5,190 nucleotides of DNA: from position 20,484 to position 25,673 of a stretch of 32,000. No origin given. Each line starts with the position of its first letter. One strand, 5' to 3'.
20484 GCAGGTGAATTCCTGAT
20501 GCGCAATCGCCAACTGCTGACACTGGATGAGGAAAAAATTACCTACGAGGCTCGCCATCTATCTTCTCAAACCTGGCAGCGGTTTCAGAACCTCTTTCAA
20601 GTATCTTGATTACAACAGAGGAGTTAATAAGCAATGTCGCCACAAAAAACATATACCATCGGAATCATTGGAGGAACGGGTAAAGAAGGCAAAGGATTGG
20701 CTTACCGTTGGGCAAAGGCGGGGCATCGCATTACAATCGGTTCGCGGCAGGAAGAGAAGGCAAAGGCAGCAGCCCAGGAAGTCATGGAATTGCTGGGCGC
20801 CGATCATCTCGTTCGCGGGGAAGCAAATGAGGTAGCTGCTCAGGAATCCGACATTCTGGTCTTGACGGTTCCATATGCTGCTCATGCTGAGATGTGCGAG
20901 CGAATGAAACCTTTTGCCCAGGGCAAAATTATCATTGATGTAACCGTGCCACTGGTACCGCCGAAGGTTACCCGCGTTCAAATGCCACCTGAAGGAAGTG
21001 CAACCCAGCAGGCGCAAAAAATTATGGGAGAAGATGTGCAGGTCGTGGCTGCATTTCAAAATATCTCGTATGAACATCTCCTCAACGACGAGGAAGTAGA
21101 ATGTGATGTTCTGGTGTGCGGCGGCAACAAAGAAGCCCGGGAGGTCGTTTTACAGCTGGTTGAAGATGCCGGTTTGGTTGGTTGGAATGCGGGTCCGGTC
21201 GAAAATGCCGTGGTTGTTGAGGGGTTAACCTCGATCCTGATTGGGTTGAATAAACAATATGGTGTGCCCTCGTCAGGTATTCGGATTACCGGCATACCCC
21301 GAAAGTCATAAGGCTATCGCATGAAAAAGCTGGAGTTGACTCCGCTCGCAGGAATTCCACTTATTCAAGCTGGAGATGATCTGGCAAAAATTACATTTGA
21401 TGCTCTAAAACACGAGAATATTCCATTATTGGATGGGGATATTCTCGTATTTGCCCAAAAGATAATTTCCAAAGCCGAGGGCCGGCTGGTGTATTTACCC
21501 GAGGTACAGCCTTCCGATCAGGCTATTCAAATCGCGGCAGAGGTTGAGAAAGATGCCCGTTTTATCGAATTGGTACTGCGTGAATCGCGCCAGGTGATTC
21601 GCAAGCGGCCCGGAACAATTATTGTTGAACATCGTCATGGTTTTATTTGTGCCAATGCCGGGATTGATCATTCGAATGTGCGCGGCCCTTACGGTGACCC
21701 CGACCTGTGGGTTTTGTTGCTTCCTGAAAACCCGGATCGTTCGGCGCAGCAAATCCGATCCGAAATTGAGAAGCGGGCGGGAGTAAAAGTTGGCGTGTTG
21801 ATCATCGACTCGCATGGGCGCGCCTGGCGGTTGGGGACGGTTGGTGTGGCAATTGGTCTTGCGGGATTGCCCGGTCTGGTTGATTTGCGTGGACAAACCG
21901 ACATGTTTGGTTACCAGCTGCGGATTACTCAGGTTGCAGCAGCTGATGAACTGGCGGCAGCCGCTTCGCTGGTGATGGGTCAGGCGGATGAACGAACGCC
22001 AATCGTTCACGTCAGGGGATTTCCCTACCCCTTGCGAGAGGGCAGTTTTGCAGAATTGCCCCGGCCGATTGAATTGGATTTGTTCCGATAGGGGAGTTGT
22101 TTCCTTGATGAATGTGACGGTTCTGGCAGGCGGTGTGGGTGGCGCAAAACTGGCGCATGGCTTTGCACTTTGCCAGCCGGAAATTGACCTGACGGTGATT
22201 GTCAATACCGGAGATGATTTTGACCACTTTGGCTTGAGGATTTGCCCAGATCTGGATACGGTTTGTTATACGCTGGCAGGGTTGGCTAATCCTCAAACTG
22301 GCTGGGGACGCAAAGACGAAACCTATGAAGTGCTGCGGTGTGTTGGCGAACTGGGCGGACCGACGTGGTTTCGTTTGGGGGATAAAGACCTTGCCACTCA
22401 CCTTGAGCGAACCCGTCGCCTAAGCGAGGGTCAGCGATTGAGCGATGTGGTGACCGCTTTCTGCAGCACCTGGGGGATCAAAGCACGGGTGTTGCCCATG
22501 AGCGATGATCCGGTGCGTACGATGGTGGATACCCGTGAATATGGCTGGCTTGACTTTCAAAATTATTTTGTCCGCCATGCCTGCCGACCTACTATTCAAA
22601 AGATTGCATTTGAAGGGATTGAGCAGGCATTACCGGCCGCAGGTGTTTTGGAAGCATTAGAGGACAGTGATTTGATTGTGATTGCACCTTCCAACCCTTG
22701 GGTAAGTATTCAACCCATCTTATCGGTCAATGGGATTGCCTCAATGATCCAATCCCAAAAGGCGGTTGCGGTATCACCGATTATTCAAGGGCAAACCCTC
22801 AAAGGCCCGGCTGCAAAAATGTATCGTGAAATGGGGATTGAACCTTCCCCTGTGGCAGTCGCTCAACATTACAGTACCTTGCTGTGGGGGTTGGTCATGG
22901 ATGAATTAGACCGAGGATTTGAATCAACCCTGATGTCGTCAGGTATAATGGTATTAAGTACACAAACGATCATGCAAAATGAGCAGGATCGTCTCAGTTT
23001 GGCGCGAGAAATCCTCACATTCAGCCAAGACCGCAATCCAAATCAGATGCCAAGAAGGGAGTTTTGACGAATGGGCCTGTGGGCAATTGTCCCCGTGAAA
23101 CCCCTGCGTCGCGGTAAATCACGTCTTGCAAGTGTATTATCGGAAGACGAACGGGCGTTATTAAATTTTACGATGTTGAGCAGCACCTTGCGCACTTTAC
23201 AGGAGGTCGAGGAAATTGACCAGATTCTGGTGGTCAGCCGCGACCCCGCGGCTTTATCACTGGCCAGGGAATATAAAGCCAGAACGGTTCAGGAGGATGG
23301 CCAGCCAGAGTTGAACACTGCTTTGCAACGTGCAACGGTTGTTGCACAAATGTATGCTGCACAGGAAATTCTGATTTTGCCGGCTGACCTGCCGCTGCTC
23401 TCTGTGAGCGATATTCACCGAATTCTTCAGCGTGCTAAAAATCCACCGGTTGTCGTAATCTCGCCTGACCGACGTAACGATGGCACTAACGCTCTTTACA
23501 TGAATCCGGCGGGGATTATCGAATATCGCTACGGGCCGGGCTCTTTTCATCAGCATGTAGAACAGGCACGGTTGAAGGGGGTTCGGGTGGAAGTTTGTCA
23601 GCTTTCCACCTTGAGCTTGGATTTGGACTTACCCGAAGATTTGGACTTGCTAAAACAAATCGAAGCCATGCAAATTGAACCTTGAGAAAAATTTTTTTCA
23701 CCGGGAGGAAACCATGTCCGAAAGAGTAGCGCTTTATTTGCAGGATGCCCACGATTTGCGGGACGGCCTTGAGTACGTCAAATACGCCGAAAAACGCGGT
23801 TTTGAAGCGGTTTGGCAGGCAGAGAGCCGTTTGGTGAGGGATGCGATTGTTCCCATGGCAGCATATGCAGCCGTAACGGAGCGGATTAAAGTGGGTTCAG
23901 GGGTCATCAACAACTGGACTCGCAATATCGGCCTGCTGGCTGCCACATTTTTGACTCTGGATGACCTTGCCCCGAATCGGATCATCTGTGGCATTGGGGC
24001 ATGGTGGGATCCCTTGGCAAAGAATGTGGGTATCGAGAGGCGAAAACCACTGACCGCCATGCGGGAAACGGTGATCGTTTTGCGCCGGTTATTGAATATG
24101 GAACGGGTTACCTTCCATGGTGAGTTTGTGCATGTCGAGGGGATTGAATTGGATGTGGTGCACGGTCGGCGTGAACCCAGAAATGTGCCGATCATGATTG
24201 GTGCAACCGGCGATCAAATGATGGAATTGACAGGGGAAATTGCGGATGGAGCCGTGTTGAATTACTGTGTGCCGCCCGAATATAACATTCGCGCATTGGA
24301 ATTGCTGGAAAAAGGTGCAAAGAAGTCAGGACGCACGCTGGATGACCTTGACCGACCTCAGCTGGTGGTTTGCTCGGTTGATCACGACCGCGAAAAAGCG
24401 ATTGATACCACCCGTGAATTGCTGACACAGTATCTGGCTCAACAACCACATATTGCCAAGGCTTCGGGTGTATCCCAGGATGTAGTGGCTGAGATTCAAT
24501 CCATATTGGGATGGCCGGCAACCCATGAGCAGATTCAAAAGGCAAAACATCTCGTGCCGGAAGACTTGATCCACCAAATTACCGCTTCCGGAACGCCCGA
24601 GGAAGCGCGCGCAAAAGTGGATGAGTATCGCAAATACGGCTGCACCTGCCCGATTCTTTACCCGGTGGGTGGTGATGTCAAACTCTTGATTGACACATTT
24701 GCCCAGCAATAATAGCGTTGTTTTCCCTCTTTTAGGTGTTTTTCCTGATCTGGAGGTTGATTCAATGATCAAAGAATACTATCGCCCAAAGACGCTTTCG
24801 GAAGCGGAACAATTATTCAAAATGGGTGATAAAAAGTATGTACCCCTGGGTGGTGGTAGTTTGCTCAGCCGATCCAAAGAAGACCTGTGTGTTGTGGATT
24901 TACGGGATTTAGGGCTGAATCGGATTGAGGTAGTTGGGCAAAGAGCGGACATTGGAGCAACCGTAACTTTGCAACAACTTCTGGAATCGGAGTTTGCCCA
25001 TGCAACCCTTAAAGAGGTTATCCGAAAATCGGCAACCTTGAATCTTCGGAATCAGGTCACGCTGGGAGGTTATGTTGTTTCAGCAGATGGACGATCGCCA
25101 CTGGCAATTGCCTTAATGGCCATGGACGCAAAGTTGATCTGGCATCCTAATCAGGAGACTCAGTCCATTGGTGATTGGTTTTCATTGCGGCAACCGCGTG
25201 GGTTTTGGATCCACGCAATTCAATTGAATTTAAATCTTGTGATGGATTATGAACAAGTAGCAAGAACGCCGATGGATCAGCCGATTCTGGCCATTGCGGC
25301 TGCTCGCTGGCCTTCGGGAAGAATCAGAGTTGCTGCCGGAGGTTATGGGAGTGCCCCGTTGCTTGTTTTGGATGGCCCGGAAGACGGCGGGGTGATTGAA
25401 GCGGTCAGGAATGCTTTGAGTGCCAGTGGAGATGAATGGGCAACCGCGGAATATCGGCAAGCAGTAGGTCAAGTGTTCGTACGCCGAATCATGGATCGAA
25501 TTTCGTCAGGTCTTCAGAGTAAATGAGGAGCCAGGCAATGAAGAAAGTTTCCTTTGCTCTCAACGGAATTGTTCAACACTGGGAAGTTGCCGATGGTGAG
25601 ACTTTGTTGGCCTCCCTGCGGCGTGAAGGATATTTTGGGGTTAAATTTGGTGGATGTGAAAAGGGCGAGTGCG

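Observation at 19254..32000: F420 biosynthesis/recycling module embedded inside an SsnA-YgfM-XdhD-type molybdenum hydroxylase gene array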

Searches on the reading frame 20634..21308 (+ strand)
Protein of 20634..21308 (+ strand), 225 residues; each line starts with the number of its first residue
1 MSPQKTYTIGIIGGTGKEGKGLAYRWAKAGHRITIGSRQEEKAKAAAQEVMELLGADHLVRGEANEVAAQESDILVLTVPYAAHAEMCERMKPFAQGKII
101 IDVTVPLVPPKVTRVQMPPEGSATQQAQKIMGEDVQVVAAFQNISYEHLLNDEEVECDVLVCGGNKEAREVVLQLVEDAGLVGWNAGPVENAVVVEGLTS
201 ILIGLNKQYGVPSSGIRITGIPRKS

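Call 7: search_protein_families(library=ncbifam, proteins=[window:20634-21308:+], max_evalue=0.00001)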
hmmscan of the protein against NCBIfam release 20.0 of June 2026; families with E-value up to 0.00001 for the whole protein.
window:20634-21308:+ (225 aa): 4 families
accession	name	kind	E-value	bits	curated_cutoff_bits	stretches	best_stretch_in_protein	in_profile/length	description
TIGR01915.1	npdG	equivalog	5.8e-60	203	149.8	1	8-218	2-220/220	NADPH-dependent F420 reductase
NF006409.0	PRK08655.1-3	equivalog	5.6e-10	39.2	310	1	8-110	2-97/290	prephenate dehydrogenase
NF006408.0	PRK08655.1-2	equivalog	2.4e-09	36.5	422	1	5-105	5-99/441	prephenate dehydrogenase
NF006410.0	PRK08655.1-4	equivalog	2.7e-06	26.5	498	1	6-105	4-97/446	prephenate dehydrogenase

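Call 8: search_protein_families(library=pfam, proteins=[window:20634-21308:+], max_evalue=0.00001)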
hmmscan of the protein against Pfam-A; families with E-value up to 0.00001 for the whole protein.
window:20634-21308:+ (225 aa): 2 families
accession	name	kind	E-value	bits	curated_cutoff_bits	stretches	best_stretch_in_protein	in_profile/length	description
PF03807.23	F420_oxidored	-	8.6e-20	71.6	21.6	1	8-106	1-94/94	NADP oxidoreductase coenzyme F420-dependent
PF03446.21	NAD_binding_2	-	1.4e-06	28.9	21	1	9-104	2-93/161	NAD binding domain of 6-phosphogluconate dehydrogenase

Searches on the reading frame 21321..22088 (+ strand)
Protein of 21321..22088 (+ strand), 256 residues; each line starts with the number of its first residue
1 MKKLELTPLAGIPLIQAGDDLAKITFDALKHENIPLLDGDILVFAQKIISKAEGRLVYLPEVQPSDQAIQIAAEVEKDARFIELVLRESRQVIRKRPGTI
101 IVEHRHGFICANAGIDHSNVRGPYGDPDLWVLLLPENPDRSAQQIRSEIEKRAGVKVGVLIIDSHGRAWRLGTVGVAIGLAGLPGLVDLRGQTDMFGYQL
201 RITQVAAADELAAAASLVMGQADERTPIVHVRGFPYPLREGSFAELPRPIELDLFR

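Call 7: search_protein_families(library=ncbifam, proteins=[window:21321-22088:+], max_evalue=0.00001)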
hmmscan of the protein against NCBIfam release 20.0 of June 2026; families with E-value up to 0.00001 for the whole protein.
window:21321-22088:+ (256 aa): 4 families
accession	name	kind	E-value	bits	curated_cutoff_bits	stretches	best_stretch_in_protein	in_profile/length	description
TIGR01916.1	F420_cofE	equivalog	4.7e-83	278.4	180.65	1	5-256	2-244/244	coenzyme F420-0:L-glutamate ligase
NF009809.0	PRK13293.1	equivalog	9.7e-79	264.3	274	1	3-256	2-244/253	coenzyme F420-0:L-glutamate ligase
NF009810.0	PRK13294.1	equivalog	8e-61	206.3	304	1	2-256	11-243/449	coenzyme F420-0:L-glutamate ligase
TIGR04132.1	intra_fol_E_lig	hypoth_equivalog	4.5e-23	81.9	350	1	76-235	55-204/241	putative folate metabolism gamma-glutamate ligase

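Call 8: search_protein_families(library=pfam, proteins=[window:21321-22088:+], max_evalue=0.00001)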
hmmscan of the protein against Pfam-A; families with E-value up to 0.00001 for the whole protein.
window:21321-22088:+ (256 aa): 1 family
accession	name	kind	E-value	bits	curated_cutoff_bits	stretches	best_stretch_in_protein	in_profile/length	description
PF01996.21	F420_ligase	-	3.7e-81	272.2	25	1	12-233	4-218/218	F420-0:Gamma-glutamyl ligase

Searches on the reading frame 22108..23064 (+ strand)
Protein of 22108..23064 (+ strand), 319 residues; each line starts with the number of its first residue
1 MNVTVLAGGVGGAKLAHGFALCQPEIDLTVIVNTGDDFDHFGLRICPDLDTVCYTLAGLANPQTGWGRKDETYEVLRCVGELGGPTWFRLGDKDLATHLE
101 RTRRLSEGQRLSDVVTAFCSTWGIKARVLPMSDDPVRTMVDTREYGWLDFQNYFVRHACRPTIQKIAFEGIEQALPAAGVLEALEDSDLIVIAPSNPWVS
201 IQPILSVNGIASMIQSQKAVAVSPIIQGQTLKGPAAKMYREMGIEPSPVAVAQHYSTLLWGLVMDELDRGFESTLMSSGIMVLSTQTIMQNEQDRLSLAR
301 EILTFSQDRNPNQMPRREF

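Call 7: search_protein_families(library=ncbifam, proteins=[window:22108-23064:+], max_evalue=0.00001)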
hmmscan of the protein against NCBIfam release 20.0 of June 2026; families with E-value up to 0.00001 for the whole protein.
window:22108-23064:+ (319 aa): 2 families
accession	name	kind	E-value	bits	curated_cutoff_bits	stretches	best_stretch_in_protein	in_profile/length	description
TIGR01819.1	F420_cofD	equivalog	3.6e-93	311.9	257.45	1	3-303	1-300/301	2-phospho-L-lactate transferase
TIGR01826.1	CofD_related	subfamily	2e-09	37.3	196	1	114-222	103-208/310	uridine diphosphate-N-acetylglucosamine-binding protein YvcK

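Call 8: search_protein_families(library=pfam, proteins=[window:22108-23064:+], max_evalue=0.00001)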
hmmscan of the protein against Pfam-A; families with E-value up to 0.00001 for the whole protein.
window:22108-23064:+ (319 aa): 1 family
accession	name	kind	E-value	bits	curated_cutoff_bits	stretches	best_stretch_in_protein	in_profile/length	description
PF01933.23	CofD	-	3e-46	158.4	30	1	3-243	1-240/290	2-phospho-L-lactate transferase CofD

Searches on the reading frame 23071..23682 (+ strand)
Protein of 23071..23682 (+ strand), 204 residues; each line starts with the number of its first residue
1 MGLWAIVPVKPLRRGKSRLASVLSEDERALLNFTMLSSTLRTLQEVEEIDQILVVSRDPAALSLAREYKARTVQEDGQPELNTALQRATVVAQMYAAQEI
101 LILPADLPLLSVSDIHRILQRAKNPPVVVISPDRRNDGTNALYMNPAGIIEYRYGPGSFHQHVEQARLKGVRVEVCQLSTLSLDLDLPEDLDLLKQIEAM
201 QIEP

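Call 7: search_protein_families(library=ncbifam, proteins=[window:23071-23682:+], max_evalue=0.00001)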
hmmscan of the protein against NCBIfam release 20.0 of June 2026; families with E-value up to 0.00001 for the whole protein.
window:23071-23682:+ (204 aa): 2 families
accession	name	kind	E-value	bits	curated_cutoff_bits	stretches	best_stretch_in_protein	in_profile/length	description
TIGR03552.1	F420_cofC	equivalog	1.4e-50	171.7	105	1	5-194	2-187/196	2-phospho-L-lactate guanylyltransferase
TIGR04282.1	glyco_like_cofC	hypoth_equivalog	1.8e-09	37.6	134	1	14-132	12-130/189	TIGR04282 family arsenosugar biosynthesis glycosyltransferase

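Call 8: search_protein_families(library=pfam, proteins=[window:23071-23682:+], max_evalue=0.00001)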
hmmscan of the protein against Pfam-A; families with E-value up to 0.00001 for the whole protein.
window:23071-23682:+ (204 aa): 2 families
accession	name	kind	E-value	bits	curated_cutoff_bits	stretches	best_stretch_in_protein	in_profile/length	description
PF01983.22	CofC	-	3.8e-34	118.2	22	1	5-192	3-180/217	Guanylyl transferase CofC like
PF12804.13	NTP_transf_3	-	1.1e-10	42.4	27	1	34-140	25-129/160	MobA-like NTP transferase domain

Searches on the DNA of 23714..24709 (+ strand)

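Call 41: search_rna_families(sources=[L029, L009, L025], threshold=evalue, max_evalue=0.1)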
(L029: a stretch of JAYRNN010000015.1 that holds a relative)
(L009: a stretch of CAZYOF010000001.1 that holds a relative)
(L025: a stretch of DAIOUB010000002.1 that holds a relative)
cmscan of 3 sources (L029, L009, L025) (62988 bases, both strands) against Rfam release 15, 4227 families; matches with E-value up to 0.1: 0.
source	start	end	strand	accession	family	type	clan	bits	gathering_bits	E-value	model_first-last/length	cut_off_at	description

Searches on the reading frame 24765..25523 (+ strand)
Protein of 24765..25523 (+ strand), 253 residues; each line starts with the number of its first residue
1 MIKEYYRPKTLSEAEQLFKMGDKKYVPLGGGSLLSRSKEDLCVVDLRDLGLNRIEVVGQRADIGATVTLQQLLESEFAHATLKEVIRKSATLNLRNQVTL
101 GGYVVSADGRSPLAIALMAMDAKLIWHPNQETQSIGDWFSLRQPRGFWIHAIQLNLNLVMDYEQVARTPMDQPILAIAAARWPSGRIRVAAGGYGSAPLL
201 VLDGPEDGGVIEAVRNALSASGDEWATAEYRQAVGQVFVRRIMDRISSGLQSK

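Call 7: search_protein_families(library=ncbifam, proteins=[window:24765-25523:+], max_evalue=0.00001)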
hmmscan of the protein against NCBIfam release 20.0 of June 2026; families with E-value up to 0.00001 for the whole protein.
window:24765-25523:+ (253 aa): 5 families
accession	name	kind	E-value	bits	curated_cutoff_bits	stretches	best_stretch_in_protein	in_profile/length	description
TIGR03312.1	Se_sel_red_FAD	hypoth_equivalog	5.6e-20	71.6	241.5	1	2-238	1-242/257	molybdopterin-dependent oxidoreductase FAD-binding subunit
NF041019.1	glyceraldDH_beta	equivalog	6.1e-11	42.1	350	1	4-130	7-141/280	glyceraldehyde dehydrogenase subunit beta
NF007427.0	PRK09971.1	equivalog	1.5e-06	27.6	287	1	2-132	4-143/292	xanthine dehydrogenase FAD-binding subunit XdhB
TIGR02963.1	xanthine_xdhA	equivalog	1.7e-06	27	467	1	51-132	246-328/468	xanthine dehydrogenase small subunit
TIGR03199.1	pucC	equivalog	1.9e-06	27.4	306.05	1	51-143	50-144/264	xanthine dehydrogenase subunit C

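Call 8: search_protein_families(library=pfam, proteins=[window:24765-25523:+], max_evalue=0.00001)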
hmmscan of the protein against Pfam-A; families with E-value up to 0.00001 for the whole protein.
window:24765-25523:+ (253 aa): 1 family
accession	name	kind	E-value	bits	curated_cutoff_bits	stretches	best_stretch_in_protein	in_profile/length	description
PF00941.27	FAD_binding_5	-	6.6e-19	68.8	27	1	4-139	4-148/170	FAD binding domain in molybdopterin dehydrogenase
